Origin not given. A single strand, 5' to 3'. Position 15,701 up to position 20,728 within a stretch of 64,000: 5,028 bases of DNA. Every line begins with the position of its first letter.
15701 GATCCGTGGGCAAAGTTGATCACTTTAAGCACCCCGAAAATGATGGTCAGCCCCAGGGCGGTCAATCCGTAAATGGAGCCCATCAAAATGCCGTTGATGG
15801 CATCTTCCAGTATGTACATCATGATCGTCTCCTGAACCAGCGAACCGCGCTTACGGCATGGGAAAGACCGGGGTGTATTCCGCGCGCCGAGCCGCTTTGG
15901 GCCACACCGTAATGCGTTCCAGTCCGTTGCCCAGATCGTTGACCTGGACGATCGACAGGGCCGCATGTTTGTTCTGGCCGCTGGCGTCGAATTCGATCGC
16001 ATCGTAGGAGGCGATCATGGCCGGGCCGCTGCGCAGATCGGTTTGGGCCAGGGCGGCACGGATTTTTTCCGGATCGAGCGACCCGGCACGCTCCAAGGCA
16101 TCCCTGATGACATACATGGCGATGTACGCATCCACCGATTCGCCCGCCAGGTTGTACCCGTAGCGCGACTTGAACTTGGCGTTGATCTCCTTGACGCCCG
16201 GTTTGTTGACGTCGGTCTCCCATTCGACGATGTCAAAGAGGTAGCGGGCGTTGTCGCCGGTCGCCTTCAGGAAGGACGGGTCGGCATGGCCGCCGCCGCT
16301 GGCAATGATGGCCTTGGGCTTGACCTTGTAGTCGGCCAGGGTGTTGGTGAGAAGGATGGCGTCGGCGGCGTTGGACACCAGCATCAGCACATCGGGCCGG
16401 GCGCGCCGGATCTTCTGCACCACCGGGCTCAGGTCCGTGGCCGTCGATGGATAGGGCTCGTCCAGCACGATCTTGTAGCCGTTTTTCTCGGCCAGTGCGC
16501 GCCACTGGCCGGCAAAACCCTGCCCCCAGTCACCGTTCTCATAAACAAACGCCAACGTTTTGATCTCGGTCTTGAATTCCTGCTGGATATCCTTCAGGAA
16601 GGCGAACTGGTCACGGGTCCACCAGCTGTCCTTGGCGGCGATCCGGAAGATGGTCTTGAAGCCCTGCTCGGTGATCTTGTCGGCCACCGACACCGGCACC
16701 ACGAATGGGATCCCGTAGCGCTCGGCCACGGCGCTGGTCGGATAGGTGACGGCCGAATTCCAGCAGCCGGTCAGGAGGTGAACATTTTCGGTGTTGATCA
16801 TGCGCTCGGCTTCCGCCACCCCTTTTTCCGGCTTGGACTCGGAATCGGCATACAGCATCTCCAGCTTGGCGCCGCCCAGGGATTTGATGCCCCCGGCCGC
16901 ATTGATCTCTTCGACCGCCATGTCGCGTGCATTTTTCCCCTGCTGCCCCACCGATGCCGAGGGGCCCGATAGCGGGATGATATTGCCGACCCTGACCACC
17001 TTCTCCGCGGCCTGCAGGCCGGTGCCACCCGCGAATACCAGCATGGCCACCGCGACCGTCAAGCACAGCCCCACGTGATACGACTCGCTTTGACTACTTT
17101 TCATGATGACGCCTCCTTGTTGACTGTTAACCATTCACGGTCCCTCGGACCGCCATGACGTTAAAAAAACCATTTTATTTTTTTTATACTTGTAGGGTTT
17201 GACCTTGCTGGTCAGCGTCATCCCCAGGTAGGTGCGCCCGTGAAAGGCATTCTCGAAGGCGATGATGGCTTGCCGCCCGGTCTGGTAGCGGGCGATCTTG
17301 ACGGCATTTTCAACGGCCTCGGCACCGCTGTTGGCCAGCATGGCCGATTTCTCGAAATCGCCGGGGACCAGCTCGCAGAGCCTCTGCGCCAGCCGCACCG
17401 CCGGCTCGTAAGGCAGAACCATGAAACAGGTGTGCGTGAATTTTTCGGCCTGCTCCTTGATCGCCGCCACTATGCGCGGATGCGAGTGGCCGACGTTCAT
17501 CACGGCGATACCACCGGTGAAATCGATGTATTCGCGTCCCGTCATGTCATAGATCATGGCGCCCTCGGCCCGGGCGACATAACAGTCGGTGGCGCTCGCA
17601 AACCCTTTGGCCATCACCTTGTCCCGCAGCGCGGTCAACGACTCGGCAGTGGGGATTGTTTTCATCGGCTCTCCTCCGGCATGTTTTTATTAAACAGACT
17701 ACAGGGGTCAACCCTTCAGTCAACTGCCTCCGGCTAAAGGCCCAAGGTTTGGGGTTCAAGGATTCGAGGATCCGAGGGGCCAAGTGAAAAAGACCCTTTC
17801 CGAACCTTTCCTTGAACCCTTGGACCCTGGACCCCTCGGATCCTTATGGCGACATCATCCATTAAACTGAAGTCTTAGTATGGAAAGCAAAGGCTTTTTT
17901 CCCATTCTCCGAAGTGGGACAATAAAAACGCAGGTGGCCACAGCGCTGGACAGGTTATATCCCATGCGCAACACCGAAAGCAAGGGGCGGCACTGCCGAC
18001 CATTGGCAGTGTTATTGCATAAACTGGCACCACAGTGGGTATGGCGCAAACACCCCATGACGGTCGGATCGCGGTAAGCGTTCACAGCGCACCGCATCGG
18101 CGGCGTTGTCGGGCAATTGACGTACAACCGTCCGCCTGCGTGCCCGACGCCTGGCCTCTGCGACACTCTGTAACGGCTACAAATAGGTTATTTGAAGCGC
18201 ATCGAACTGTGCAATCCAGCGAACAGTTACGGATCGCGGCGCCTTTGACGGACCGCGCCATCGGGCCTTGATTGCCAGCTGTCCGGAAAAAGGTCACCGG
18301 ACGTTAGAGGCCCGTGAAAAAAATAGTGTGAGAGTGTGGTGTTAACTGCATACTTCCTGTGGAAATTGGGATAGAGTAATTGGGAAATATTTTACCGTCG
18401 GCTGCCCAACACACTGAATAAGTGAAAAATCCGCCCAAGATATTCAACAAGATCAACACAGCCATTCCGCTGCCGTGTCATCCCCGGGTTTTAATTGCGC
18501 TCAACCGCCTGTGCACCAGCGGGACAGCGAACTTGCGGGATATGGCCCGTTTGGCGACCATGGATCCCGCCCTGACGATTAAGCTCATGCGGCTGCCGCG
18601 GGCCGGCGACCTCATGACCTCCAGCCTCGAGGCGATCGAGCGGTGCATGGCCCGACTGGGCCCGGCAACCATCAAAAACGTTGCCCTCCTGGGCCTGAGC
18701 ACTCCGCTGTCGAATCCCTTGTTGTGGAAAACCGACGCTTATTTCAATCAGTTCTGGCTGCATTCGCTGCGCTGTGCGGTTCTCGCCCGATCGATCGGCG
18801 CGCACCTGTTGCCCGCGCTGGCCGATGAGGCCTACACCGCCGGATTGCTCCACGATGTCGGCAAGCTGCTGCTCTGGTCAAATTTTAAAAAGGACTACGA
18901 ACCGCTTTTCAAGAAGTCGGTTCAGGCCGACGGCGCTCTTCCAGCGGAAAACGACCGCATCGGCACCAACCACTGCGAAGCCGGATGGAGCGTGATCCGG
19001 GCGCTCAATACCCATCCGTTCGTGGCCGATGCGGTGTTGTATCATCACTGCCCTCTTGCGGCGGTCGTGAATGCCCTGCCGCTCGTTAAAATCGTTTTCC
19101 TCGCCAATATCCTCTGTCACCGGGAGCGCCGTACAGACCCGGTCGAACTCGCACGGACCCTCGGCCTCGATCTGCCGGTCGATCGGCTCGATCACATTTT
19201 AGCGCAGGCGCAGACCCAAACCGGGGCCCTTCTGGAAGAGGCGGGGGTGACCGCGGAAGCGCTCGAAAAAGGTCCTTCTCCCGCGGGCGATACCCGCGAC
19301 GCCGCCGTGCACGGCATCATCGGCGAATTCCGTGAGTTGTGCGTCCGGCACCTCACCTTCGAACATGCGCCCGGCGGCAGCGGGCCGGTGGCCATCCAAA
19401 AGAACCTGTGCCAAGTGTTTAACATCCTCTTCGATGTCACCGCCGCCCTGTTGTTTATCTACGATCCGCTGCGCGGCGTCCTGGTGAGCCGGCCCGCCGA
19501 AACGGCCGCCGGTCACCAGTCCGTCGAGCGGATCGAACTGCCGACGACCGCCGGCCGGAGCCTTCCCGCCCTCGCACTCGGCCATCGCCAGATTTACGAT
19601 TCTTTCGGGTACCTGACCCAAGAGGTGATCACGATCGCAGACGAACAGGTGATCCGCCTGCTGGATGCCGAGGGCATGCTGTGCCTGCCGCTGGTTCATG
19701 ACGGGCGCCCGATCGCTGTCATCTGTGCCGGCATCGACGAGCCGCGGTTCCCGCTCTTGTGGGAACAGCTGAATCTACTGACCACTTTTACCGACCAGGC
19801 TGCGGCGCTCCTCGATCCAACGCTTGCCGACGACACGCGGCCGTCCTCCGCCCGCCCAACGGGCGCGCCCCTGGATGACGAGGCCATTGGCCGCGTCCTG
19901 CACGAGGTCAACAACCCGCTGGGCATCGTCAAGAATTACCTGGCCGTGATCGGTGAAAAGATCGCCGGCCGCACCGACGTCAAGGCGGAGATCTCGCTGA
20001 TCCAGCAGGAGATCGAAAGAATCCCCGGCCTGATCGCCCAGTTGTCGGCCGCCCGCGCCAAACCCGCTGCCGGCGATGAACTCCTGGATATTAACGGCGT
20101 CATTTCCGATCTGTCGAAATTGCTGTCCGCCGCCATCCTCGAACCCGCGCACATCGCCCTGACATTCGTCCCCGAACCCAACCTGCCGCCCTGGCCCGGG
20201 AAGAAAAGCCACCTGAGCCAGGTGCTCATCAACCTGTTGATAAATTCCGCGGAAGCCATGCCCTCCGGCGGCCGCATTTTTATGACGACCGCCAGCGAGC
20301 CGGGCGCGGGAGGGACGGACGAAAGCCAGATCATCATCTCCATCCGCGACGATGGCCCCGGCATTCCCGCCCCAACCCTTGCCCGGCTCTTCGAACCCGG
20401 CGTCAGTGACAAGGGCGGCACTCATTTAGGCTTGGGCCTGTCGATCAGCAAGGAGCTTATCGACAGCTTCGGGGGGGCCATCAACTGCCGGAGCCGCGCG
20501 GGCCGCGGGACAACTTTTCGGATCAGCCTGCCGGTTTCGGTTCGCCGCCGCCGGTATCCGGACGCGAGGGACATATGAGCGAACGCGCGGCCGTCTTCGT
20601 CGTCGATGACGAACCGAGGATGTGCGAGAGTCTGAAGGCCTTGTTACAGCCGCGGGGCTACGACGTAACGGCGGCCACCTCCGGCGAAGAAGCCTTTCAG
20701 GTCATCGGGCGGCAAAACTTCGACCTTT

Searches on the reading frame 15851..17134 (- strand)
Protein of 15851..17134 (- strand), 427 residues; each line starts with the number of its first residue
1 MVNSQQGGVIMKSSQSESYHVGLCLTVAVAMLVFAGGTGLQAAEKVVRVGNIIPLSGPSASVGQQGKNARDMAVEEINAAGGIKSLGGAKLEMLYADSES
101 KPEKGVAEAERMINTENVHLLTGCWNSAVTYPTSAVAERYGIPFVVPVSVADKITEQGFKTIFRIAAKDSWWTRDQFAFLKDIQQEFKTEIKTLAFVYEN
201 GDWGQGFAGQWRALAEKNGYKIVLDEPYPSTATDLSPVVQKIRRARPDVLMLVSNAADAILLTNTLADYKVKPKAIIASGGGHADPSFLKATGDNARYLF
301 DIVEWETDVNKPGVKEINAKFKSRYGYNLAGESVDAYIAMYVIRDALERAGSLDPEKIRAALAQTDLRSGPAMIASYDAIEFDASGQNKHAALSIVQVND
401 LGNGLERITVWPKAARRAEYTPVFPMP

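Call 11: search_protein_families(library=pfam, proteins=[window:15851-17134:-], max_evalue=0.001)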
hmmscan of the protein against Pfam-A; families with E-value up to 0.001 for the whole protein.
window:15851-17134:- (427 aa): 3 families
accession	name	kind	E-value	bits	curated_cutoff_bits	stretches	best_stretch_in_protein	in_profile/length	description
PF13458.12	Peripla_BP_6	-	2.7e-64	218.4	31.7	1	47-399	2-339/343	Periplasmic binding protein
PF13433.12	Peripla_BP_5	-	4.2e-22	79.2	27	2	47-138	1-89/363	Periplasmic binding protein domain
PF01094.35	ANF_receptor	-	2.3e-15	56.9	25.4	1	67-399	3-351/353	Receptor family ligand binding region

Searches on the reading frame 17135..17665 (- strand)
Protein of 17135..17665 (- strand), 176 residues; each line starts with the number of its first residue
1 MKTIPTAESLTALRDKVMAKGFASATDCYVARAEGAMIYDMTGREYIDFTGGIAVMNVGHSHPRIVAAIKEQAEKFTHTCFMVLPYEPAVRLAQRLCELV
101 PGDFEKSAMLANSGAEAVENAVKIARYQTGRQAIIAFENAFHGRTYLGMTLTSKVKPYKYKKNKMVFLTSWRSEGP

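Call 11: search_protein_families(library=pfam, proteins=[window:17135-17665:-], max_evalue=0.001)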
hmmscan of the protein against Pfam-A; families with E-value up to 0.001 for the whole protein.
window:17135-17665:- (176 aa): 1 family
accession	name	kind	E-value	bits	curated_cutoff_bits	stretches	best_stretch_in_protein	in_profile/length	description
PF00202.27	Aminotran_3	-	8.3e-46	156.9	30.5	1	27-165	10-151/403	Aminotransferase class-III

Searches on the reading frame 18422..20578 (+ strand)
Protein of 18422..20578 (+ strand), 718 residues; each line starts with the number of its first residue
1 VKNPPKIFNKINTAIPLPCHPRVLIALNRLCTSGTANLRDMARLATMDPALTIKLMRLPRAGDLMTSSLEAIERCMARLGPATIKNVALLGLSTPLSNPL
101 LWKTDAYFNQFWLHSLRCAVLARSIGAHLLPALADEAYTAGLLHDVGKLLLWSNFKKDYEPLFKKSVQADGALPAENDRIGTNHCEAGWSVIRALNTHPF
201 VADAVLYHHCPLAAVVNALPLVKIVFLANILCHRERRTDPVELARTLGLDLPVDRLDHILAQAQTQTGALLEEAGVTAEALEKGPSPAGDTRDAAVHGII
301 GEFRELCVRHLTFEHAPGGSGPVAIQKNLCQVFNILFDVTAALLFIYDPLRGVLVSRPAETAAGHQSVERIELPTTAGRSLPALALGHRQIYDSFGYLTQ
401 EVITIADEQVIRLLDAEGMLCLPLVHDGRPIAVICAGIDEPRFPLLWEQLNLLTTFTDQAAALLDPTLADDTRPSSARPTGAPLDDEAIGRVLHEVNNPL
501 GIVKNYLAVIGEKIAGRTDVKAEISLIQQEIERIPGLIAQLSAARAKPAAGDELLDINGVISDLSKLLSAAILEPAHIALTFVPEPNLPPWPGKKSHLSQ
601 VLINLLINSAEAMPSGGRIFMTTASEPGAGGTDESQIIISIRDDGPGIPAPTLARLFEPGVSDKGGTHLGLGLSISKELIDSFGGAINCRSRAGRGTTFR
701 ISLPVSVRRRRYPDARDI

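Call 11: search_protein_families(library=pfam, proteins=[window:18422-20578:+], max_evalue=0.001)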
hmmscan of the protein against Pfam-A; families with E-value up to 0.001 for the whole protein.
window:18422-20578:+ (718 aa): 5 families
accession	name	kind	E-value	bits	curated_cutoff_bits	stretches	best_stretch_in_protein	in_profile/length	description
PF08668.18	HDOD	-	1.3e-26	93.8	22.9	1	17-210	1-195/196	HDOD domain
PF02518.31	HATPase_c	-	1e-21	77.8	26.4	1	594-705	2-109/111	Histidine kinase-, DNA gyrase B-, and HSP90-like ATPase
PF01966.28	HD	-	3.4e-08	34.2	22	1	114-228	4-110/116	HD domain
PF13185.12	GAF_2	-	1.7e-05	25.5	28.6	1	378-465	53-136/136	GAF domain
PF01590.32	GAF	-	0.00063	20.7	22.4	0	397-462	59-131/133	GAF domain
